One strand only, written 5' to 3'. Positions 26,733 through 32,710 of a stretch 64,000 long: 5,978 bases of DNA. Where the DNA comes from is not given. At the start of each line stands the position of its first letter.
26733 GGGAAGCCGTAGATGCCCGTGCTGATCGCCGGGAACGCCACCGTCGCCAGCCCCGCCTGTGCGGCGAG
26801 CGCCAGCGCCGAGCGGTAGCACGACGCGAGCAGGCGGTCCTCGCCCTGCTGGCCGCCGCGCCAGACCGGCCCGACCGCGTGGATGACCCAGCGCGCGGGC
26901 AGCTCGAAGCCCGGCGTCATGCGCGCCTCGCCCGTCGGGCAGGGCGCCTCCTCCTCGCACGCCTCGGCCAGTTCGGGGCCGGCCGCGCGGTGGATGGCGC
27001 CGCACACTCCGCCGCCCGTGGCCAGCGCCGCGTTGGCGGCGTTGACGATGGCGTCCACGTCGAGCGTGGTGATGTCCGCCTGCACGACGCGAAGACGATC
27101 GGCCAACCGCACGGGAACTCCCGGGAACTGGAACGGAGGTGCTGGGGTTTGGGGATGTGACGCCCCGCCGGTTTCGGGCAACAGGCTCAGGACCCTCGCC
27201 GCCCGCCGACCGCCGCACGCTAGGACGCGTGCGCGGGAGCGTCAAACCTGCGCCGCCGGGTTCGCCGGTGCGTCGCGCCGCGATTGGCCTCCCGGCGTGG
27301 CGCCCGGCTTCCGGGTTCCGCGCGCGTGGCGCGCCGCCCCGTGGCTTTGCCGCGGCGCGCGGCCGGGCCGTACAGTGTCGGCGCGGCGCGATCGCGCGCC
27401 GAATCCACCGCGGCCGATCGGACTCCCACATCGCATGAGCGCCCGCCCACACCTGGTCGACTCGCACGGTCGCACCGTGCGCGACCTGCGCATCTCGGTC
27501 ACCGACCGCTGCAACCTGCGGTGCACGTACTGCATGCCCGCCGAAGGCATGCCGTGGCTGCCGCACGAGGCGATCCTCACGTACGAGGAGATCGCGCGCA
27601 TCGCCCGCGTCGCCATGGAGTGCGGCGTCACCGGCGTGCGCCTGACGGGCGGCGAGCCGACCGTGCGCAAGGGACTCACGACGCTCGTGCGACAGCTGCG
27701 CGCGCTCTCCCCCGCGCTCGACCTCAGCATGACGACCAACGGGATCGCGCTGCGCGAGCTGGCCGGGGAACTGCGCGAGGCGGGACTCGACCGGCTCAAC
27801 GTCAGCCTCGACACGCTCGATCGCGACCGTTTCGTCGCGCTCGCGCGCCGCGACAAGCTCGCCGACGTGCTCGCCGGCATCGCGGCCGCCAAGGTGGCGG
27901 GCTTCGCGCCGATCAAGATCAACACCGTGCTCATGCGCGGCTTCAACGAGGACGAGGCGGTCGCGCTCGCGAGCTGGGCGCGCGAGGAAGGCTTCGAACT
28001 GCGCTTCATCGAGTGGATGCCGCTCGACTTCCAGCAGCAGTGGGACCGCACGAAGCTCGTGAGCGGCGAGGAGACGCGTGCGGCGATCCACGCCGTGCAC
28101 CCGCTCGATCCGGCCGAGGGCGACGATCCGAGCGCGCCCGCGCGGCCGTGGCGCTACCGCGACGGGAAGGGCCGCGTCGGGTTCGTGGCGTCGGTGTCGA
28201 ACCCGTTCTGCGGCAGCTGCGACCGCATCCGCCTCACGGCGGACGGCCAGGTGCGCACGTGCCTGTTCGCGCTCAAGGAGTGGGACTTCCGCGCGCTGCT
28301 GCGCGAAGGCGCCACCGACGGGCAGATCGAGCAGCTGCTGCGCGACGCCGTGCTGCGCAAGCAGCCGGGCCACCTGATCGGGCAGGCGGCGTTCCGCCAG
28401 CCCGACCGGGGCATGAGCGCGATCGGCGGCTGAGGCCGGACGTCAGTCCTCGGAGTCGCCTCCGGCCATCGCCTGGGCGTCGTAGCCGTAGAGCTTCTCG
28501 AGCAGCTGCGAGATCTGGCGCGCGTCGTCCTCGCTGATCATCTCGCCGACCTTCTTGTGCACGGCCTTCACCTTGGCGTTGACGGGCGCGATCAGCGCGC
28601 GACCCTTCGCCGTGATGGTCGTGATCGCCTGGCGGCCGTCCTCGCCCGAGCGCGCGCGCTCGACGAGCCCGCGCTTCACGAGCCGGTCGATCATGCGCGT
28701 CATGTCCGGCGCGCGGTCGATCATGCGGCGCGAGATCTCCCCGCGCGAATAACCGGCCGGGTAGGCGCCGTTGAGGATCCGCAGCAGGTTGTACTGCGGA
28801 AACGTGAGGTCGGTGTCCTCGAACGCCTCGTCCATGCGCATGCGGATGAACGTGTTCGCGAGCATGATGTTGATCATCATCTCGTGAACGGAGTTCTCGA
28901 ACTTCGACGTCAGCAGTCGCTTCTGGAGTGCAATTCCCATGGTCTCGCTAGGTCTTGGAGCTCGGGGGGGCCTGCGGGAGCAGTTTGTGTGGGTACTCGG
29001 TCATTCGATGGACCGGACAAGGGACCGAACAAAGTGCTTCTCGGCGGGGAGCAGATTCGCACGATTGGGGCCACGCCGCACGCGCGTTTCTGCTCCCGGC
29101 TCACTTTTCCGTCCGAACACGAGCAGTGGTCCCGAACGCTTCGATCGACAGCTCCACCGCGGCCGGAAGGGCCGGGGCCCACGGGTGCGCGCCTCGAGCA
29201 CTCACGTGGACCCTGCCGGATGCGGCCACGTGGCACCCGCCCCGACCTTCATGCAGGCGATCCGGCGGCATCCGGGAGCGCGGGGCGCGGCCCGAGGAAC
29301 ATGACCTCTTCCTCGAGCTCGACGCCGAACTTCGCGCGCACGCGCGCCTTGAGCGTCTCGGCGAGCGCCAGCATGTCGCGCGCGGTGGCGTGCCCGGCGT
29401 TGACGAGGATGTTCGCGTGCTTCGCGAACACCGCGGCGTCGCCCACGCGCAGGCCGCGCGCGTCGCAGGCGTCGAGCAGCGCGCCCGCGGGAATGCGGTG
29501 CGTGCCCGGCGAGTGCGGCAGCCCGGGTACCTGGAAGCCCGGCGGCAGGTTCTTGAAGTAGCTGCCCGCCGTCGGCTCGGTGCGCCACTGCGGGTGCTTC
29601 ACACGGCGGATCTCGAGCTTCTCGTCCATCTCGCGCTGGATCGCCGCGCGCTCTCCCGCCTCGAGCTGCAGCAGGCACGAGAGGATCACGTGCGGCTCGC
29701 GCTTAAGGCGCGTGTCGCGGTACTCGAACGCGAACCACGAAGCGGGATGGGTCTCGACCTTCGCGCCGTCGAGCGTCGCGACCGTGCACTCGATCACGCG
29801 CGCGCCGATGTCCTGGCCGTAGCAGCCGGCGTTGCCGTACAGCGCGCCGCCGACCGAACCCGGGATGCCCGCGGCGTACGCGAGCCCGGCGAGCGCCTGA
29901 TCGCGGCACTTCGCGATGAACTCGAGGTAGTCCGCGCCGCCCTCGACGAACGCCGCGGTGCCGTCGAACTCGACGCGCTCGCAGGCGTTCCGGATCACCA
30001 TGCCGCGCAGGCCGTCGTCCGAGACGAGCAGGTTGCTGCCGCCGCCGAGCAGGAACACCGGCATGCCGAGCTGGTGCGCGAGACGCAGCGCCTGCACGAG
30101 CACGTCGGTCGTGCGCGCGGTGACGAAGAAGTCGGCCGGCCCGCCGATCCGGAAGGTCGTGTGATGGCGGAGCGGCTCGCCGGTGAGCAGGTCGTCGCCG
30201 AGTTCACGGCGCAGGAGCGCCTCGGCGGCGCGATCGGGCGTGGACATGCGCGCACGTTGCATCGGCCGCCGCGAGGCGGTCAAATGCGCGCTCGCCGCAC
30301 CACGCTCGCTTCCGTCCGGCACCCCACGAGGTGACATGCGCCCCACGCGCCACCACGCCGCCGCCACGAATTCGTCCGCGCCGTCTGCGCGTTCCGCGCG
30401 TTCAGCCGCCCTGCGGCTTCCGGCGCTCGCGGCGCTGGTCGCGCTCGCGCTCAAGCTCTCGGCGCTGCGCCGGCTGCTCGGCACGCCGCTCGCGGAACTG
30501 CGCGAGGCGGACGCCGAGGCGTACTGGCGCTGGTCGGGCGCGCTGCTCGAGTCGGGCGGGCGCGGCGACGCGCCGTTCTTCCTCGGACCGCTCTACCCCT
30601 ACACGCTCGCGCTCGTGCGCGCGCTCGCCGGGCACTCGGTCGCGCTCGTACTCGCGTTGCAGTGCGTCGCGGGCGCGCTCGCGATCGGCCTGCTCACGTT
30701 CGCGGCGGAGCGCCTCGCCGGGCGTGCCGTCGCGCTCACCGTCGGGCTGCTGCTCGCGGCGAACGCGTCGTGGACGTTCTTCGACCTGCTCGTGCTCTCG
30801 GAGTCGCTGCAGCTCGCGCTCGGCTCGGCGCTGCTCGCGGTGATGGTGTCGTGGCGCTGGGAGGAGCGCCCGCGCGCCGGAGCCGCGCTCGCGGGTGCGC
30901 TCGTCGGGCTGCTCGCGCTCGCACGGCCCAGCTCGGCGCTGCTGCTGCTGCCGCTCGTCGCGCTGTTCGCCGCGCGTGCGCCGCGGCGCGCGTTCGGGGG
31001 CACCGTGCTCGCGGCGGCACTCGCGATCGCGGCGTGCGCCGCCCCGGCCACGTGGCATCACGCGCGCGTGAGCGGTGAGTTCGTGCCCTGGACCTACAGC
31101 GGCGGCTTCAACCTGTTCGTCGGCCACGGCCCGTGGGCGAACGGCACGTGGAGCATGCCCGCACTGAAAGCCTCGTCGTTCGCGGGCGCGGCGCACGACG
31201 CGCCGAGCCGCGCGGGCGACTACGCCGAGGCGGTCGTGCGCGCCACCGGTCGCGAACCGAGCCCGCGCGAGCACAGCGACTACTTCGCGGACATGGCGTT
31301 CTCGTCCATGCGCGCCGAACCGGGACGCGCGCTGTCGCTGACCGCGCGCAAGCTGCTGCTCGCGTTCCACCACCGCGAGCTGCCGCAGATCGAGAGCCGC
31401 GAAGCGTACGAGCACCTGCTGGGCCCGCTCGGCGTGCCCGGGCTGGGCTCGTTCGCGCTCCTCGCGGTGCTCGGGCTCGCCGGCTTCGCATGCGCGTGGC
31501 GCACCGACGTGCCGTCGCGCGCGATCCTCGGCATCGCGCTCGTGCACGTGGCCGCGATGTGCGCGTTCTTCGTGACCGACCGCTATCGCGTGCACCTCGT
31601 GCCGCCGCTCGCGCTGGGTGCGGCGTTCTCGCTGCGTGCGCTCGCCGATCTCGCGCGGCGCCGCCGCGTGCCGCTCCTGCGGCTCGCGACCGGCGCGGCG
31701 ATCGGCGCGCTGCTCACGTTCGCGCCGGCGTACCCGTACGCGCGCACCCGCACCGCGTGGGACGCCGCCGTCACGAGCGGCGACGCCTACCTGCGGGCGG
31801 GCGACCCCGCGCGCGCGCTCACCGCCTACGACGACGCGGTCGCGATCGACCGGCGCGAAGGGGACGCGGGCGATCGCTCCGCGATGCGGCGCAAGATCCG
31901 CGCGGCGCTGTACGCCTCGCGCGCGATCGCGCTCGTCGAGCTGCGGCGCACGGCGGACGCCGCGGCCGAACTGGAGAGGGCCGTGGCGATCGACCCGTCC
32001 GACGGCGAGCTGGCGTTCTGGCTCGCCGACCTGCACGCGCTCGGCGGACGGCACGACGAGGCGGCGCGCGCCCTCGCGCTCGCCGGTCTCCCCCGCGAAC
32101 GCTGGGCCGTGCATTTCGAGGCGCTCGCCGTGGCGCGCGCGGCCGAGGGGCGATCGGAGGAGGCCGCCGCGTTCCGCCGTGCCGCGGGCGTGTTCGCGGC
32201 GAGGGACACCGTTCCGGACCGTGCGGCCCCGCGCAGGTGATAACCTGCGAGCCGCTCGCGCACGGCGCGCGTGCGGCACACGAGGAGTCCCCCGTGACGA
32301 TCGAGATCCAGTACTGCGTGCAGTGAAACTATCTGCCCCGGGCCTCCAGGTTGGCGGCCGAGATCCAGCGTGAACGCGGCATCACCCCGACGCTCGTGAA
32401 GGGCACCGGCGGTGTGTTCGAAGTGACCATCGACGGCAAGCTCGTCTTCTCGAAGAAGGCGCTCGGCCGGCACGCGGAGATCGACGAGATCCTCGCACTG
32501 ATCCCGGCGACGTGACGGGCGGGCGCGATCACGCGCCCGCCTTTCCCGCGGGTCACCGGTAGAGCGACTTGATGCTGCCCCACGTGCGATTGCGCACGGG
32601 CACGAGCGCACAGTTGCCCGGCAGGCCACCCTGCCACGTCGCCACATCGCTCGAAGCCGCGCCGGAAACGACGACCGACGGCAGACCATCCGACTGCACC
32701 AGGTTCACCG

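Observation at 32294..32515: SelW/Rdx-like gene with in-frame TGA at the CxxU position: putative selenoprotein split by the ORF track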

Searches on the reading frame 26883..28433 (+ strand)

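Call 18: search_protein_families(library=pfam, proteins=[window:26883-28433:+], max_evalue=0.001)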
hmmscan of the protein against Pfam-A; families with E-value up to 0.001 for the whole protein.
window:26883-28433:+ (516 aa): 3 families
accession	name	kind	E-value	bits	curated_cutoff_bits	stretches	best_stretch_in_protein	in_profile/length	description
PF06463.18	Mob_synth_C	-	1.9e-35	122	37.4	1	372-497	2-126/128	Molybdenum Cofactor Synthesis C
PF04055.27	Radical_SAM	-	7e-33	114.6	29.5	1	204-365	1-165/166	Radical SAM superfamily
PF13353.11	Fer4_12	-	2e-06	28.6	22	1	208-310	13-114/137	4Fe-4S single cluster domain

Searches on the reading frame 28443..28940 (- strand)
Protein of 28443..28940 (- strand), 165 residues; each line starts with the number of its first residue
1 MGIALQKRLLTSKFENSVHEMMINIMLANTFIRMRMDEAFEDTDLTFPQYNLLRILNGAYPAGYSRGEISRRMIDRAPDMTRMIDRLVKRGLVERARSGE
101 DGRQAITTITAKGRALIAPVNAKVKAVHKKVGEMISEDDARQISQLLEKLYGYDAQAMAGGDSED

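Call 18: search_protein_families(library=pfam, proteins=[window:28443-28940:-], max_evalue=0.001)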
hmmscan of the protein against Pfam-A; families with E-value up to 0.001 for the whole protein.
window:28443-28940:- (165 aa): 4 families
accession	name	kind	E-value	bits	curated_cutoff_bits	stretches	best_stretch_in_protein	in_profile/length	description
PF01047.28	MarR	-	3.7e-09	36.8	24.6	1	45-104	1-58/59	MarR family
PF12802.13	MarR_2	-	8.3e-09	35.9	27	1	44-104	2-61/61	MarR family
PF22381.2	Staph_reg_Sar_Rot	-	8.5e-07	29.4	27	1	43-117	10-82/85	Transcriptional regulator SarA/Rot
PF13463.12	HTH_27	-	0.00024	21.7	22.2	1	82-113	37-68/68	Winged helix DNA-binding domain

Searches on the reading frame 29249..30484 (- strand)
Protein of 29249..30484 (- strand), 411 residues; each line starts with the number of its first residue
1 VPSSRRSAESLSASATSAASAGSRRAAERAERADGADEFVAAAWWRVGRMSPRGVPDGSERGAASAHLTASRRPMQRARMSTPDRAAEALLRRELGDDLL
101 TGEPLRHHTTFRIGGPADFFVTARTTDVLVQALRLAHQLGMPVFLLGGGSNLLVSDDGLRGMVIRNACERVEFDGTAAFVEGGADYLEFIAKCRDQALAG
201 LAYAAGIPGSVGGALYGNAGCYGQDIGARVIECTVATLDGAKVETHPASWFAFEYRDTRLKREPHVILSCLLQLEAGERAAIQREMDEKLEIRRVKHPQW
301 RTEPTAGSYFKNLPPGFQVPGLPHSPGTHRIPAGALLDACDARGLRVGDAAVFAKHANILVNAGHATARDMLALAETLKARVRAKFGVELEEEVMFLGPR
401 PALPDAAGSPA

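Call 18: search_protein_families(library=pfam, proteins=[window:29249-30484:-], max_evalue=0.001)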
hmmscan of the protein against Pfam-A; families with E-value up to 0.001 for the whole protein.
window:29249-30484:- (411 aa): 2 families
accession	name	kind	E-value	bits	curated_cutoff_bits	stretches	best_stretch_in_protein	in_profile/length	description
PF02873.21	MurB_C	-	4e-26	91.5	27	1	282-396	2-98/99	UDP-N-acetylenolpyruvoylglucosamine reductase, C-terminal domain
PF01565.28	FAD_binding_4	-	2.3e-16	60.2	26.4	1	118-244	2-137/139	FAD binding domain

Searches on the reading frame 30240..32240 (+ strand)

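Call 18: search_protein_families(library=pfam, proteins=[window:30240-32240:+], max_evalue=0.001)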
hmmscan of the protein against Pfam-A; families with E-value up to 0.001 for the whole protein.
window:30240-32240:+ (666 aa): 6 families
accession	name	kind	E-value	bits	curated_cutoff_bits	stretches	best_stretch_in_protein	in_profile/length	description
PF13432.12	TPR_16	-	1.2e-06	29.2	32.7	1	561-616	3-57/65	Tetratricopeptide repeat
PF07719.23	TPR_2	-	2.9e-06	27.4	27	0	514-538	8-32/34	Tetratricopeptide repeat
PF14559.12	TPR_19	-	2.5e-05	24.9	25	1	566-615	2-51/68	Tetratricopeptide repeat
PF13231.12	PMT_2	-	3.5e-05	24.5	26.1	1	117-269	4-157/160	Dolichyl-phosphate-mannose-protein mannosyltransferase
PF13428.12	TPR_14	-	0.00017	22.4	23.5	0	556-598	2-44/44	Tetratricopeptide repeat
PF13414.12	TPR_11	-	0.00026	21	26.8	0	570-600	9-39/42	TPR repeat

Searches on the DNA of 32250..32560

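Call 27: search_rna_families(source=window, start=32250, end=32560, threshold=evalue, max_evalue=10)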
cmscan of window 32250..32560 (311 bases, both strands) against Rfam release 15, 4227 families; matches with E-value up to 10: 5.
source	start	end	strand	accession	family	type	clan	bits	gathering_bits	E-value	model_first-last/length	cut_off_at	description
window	32514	32560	+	RF01730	Termite-leu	Cis-reg;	-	15.6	51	0.89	1-65/78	3'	Termite-leu RNA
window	32495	32560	+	RF04162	MIR9662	Gene; miRNA;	-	15.4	80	6.4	1-92/100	3'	MIR9662 microRNA precursor family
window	32433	32550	+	RF02346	ar35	Gene; sRNA;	-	14.2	45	1.8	1-144/144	no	Alphaproteobacterial sRNA ar35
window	32515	32560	-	RF02494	Gl_U6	Gene; snRNA; splicing;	-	11.2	100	9.9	46-102/102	5'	Giardia U6 spliceosomal RNA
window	32443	32528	-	RF03018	RT-15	Gene; sRNA;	-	9.3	82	6.2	1-192/192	no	RT-15 RNA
